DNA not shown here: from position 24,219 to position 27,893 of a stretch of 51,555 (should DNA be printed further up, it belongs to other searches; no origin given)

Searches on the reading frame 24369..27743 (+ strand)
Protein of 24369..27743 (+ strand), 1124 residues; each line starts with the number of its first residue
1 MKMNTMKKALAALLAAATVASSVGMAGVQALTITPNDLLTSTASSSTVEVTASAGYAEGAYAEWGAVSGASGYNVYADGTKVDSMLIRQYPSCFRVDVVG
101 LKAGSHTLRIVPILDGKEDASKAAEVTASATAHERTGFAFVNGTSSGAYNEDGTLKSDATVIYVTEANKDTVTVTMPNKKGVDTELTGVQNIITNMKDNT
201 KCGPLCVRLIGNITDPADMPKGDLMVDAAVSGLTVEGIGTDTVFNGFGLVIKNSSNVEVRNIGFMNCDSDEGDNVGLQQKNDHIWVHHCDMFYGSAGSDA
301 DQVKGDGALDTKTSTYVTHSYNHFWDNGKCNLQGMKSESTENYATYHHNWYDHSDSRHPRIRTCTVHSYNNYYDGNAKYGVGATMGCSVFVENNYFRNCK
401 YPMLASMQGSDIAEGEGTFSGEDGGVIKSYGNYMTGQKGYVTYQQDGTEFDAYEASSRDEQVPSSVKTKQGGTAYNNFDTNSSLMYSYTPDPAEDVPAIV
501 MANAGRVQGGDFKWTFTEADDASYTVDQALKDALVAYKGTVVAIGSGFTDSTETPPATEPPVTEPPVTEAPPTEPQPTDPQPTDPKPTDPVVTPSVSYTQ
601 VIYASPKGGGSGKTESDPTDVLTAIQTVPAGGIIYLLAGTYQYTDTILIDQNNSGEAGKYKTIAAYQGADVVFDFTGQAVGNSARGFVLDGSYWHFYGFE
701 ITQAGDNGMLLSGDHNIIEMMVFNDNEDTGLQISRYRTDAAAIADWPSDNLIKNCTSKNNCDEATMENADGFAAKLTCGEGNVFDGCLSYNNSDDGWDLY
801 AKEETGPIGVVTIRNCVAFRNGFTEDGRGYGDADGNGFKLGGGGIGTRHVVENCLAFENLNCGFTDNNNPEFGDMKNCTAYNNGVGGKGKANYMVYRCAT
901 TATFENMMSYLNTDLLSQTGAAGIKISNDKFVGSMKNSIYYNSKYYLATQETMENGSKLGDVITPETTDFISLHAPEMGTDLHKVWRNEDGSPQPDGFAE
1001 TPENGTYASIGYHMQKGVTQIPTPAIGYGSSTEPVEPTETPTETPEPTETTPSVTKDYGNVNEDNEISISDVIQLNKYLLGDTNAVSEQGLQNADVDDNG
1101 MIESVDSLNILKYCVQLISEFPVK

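Call 61: search_protein_families(library=pfam, proteins=[window:24369-27743:+], max_evalue=0.00001)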
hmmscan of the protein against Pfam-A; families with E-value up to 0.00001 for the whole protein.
window:24369-27743:+ (1124 aa): 4 families
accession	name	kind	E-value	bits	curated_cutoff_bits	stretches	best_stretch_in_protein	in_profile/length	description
PF00544.25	Pectate_lyase_4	-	3.8e-26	92.5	24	1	234-396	38-211/211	Pectate lyase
PF13229.12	Beta_helix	-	5.6e-10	39.5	25.9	1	686-869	2-147/158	Right handed beta helix region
PF22842.2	Pel9A-like_beta_helix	-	9.1e-08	31.9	25.2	1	603-847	12-278/370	Pel9A-like, right handed beta helix region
PF00404.24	Dockerin_1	-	7.4e-07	29.7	22.9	1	1058-1112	1-54/57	Dockerin type I domain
